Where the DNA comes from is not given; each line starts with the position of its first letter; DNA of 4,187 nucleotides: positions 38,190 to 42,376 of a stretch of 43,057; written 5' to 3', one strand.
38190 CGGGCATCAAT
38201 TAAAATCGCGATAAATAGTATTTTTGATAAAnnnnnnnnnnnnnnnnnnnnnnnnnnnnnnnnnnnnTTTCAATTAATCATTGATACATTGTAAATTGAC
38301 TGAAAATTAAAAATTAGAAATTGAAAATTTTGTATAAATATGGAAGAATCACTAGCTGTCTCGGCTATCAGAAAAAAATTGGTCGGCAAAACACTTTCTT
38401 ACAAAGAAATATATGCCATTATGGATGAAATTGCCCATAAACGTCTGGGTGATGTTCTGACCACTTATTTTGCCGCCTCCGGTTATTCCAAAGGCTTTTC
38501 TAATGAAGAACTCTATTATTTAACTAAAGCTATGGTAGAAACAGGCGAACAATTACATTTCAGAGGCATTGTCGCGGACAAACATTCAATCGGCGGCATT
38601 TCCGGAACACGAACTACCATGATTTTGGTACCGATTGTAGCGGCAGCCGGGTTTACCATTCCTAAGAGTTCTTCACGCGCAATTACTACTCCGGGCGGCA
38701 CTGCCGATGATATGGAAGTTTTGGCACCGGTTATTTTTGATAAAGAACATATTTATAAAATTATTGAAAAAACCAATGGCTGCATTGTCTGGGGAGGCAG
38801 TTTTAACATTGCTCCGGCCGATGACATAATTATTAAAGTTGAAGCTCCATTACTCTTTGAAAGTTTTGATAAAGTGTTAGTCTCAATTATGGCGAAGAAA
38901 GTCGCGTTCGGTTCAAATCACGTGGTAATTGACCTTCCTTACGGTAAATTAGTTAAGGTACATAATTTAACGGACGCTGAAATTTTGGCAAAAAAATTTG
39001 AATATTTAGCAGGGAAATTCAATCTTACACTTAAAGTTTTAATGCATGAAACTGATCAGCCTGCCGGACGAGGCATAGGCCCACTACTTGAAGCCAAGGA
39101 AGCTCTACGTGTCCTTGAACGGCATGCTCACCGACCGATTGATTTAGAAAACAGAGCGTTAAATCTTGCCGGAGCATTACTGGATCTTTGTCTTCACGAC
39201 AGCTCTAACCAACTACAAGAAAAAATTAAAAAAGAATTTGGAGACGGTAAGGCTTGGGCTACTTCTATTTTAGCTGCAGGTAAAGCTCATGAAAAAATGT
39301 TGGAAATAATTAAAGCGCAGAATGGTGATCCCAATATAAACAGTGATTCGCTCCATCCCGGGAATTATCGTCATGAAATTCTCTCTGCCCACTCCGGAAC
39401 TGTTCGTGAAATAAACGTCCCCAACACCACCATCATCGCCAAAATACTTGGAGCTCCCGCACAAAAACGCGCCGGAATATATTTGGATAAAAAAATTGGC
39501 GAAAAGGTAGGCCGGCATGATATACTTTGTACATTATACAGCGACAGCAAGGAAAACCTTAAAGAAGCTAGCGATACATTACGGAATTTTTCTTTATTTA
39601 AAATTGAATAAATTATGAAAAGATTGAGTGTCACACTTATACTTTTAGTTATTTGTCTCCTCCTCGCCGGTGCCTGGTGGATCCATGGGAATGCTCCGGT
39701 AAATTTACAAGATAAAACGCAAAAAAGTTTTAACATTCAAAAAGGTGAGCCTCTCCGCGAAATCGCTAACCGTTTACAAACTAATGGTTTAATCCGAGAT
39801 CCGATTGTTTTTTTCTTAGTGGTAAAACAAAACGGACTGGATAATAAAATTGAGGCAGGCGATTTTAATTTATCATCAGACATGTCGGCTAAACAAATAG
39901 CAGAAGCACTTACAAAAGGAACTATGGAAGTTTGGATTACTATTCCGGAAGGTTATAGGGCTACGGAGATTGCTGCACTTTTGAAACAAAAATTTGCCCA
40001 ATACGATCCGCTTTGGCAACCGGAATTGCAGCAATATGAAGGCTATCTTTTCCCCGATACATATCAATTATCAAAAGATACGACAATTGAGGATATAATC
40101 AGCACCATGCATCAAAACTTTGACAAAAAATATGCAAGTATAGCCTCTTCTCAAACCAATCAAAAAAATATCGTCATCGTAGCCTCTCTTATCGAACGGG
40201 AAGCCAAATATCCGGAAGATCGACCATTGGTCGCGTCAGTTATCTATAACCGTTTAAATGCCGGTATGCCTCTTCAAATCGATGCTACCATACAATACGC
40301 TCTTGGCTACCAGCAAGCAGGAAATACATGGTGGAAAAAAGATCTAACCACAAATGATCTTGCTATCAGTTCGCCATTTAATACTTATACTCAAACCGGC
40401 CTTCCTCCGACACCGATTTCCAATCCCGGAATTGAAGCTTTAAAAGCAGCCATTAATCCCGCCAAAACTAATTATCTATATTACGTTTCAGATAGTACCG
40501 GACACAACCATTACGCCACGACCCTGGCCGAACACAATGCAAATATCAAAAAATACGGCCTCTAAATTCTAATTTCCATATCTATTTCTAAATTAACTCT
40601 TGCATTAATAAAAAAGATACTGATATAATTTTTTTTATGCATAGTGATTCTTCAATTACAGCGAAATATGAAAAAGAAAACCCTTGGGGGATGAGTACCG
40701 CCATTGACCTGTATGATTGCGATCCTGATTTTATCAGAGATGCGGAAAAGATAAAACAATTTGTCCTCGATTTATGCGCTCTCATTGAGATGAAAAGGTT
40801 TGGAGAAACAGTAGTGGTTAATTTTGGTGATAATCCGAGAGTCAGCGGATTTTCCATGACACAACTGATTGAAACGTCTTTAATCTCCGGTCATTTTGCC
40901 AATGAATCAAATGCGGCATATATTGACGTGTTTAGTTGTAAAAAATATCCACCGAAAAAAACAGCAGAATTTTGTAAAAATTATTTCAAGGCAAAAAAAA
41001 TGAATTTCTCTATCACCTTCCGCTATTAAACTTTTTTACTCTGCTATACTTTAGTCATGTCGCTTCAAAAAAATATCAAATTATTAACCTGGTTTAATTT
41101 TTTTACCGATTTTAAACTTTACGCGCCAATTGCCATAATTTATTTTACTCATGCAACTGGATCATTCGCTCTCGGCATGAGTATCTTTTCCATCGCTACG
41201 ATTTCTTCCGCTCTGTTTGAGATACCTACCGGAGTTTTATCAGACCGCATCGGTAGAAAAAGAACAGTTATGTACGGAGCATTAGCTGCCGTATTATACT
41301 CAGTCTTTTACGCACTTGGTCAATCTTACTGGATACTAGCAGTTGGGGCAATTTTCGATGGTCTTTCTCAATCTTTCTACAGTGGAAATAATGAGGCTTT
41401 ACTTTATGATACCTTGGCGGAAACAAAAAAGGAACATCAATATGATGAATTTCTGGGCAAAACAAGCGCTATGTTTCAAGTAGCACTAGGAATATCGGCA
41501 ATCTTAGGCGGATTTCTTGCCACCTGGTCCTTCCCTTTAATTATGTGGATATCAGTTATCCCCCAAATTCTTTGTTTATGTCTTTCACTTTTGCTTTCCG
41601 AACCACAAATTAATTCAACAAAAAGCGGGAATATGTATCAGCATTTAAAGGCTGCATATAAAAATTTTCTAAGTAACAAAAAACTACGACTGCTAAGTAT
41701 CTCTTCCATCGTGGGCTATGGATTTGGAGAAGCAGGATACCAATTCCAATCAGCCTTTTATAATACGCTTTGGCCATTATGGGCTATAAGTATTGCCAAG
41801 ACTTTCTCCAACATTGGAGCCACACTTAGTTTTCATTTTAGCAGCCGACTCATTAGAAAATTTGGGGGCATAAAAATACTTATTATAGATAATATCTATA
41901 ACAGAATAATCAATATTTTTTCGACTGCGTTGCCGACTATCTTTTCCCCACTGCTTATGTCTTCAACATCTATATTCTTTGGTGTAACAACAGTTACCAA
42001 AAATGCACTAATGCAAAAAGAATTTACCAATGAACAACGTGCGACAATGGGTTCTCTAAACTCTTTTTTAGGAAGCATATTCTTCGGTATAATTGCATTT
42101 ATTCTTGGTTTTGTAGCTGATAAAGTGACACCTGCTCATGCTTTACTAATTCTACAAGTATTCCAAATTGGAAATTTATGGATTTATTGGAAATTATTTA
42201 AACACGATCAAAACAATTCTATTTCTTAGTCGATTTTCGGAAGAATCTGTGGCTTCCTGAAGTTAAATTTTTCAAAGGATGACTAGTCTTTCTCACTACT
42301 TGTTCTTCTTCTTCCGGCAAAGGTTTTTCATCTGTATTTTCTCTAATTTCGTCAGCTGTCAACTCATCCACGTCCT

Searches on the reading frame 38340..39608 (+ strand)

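Call 17: search_protein_families(library=pfam, proteins=[window:38340-39608:+], max_evalue=0.001)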
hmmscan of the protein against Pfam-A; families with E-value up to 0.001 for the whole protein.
window:38340-39608:+ (423 aa): 3 families
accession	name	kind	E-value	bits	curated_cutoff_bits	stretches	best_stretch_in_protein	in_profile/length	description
PF00591.27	Glycos_transf_3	-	9.2e-12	45.6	27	1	77-305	3-252/253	Glycosyl transferase family, a/b domain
PF02885.22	Glycos_trans_3N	-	2.3e-11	43.7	26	1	8-69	2-63/63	Glycosyl transferase family, helical bundle domain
PF07831.19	PYNP_C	-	7.5e-10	38.8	27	1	355-416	2-70/75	Pyrimidine nucleoside phosphorylase C-terminal domain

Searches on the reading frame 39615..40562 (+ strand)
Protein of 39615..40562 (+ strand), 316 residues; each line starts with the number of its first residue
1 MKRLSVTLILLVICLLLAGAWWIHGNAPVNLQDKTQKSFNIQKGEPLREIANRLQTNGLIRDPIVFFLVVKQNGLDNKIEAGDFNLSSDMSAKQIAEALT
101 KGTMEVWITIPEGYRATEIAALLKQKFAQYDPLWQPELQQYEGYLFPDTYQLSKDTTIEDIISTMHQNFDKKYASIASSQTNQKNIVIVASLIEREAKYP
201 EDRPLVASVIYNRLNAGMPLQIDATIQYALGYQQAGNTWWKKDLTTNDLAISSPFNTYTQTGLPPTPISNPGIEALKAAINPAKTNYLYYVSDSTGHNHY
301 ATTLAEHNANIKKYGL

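Call 17: search_protein_families(library=pfam, proteins=[window:39615-40562:+], max_evalue=0.001)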
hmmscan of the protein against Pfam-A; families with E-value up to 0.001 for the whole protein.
window:39615-40562:+ (316 aa): 1 family
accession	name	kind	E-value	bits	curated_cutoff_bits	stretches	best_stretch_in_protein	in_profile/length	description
PF02618.21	YceG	-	4.2e-87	292.5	32.4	1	39-313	1-275/275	YceG-like family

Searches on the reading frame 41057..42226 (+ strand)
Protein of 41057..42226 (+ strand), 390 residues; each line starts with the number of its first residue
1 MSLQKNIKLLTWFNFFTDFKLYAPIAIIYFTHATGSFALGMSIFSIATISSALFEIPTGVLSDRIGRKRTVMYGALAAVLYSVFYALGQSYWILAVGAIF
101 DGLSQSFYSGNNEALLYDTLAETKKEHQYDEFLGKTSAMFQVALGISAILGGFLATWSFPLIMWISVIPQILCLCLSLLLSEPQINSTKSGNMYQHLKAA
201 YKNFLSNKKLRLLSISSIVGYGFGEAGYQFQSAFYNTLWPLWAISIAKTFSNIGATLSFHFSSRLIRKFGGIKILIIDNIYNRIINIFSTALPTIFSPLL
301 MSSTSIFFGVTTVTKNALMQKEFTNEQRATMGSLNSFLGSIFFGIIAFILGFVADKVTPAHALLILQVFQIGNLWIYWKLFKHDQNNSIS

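Call 17: search_protein_families(library=pfam, proteins=[window:41057-42226:+], max_evalue=0.001)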
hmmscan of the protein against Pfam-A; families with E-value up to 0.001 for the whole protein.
window:41057-42226:+ (390 aa): 1 family
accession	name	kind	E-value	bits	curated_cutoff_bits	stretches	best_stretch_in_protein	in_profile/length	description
PF07690.21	MFS_1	-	1.8e-22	80.2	33.4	1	13-344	6-344/347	Major Facilitator Superfamily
